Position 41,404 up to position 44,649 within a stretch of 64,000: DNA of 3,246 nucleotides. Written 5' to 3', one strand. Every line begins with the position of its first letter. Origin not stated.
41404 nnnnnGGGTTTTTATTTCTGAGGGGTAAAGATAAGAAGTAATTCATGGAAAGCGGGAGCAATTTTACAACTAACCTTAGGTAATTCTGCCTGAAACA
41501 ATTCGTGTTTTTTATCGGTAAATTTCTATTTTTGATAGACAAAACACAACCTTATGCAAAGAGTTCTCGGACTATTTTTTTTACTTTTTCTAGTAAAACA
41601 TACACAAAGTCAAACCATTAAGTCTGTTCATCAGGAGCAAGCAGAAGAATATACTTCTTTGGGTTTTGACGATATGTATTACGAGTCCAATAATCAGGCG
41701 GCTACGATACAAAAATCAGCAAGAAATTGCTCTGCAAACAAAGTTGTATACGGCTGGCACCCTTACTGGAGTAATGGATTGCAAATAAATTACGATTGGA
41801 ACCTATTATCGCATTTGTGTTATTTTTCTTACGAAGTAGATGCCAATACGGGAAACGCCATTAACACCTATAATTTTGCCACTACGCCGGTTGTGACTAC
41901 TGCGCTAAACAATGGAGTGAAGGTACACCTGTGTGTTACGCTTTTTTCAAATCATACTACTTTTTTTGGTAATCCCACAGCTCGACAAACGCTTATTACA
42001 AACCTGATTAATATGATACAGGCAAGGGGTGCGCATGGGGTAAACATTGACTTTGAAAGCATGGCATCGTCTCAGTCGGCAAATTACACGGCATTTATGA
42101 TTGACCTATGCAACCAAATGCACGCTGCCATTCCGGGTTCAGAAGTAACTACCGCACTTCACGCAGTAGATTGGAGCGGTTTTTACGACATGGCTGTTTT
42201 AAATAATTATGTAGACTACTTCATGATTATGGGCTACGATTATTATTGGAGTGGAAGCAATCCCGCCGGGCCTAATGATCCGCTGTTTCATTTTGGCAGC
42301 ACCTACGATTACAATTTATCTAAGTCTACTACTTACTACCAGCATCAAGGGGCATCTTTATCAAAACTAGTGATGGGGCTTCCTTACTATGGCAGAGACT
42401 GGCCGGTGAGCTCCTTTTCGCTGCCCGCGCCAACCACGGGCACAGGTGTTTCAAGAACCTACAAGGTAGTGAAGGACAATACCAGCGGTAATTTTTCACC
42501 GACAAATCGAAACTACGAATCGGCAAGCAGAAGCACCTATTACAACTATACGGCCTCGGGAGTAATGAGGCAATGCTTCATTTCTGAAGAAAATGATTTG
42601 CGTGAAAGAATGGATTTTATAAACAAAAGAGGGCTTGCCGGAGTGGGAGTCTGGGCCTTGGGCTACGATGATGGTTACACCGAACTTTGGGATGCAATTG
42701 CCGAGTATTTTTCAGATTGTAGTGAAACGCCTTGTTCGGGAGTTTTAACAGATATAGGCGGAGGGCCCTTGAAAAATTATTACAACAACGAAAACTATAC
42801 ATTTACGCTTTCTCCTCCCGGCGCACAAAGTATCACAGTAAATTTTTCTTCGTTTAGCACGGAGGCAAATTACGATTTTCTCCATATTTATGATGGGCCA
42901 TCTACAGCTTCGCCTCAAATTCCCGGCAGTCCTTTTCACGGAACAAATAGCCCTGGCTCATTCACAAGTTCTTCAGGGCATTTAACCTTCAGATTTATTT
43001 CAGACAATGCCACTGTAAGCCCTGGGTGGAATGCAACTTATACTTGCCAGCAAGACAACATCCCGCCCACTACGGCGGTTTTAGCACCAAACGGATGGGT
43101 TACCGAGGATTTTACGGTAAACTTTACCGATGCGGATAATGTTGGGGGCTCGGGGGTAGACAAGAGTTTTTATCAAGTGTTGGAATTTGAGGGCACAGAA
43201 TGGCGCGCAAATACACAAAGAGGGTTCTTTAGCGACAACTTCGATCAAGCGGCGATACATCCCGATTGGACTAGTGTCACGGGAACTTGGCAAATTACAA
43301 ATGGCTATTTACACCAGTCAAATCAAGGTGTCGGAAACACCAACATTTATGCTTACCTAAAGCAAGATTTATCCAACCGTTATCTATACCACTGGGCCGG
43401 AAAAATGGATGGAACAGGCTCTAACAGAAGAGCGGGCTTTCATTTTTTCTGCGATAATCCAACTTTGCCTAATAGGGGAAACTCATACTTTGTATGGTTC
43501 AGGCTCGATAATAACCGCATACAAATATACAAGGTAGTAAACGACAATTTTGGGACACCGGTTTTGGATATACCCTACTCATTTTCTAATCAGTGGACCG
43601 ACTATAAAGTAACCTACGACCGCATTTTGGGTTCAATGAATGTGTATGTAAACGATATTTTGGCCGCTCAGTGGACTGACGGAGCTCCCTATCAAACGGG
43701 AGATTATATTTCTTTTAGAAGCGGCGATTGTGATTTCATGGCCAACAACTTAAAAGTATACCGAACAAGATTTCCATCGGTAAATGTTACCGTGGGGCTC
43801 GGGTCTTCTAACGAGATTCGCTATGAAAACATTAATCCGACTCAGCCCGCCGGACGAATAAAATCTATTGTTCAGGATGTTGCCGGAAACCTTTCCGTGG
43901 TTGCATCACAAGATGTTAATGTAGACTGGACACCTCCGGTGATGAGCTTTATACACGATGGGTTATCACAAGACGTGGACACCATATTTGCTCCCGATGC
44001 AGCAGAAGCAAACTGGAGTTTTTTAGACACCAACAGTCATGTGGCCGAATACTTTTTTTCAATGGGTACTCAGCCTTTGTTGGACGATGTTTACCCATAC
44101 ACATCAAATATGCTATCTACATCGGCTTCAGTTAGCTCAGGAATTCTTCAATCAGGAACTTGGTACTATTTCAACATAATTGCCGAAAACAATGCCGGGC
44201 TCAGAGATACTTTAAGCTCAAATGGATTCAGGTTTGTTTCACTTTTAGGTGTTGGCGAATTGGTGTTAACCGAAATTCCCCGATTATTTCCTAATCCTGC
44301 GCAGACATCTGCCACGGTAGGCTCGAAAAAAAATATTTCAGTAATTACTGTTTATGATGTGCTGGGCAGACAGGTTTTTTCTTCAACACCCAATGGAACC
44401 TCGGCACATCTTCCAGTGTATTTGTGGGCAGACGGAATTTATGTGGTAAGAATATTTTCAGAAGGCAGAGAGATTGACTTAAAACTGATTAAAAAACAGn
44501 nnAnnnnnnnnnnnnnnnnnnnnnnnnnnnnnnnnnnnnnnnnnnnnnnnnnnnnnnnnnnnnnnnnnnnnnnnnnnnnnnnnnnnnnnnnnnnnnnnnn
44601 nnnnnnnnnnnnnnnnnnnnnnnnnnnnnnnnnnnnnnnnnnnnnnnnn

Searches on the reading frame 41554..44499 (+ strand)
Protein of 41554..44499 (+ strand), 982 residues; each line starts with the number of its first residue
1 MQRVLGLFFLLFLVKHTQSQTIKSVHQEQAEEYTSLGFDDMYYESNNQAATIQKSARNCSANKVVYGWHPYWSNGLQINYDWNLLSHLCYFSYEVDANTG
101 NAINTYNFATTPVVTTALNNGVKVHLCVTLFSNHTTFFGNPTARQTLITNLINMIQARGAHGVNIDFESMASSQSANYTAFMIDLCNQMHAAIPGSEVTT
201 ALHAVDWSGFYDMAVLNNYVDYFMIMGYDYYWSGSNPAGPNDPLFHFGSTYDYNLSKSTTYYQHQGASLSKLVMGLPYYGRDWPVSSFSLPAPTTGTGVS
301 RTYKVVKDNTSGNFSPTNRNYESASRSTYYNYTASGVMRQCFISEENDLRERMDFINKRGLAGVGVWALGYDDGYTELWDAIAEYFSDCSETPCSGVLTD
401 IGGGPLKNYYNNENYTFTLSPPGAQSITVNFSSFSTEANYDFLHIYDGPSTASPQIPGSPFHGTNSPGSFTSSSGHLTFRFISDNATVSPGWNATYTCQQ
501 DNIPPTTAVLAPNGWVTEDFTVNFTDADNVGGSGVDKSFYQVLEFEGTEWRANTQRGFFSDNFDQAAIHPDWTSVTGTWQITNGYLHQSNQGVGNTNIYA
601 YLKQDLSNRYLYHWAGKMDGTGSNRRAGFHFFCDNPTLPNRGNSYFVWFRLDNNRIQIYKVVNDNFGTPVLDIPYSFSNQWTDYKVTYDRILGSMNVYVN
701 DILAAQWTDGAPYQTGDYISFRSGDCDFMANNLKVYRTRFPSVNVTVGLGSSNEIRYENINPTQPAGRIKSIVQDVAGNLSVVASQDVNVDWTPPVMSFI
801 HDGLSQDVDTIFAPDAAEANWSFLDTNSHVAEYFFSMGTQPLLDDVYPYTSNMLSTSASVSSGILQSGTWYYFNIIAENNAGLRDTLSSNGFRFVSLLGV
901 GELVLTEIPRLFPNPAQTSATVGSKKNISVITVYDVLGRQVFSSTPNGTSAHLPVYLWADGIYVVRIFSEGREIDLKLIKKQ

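Call 84: search_protein_families(library=pfam, proteins=[window:41554-44499:+], max_evalue=0.0001)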
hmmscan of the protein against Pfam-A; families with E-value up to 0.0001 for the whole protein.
window:41554-44499:+ (982 aa): 3 families
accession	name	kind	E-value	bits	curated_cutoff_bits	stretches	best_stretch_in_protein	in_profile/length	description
PF00704.34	Glyco_hydro_18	-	1e-33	117.8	29.6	1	68-372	9-317/317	Glycosyl hydrolases family 18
PF00431.26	CUB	-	3.2e-10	40.7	21.4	1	407-496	19-110/110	CUB domain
PF18962.6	Por_Secre_tail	-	3.5e-08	34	27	1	911-977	1-72/75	Secretion system C-terminal sorting domain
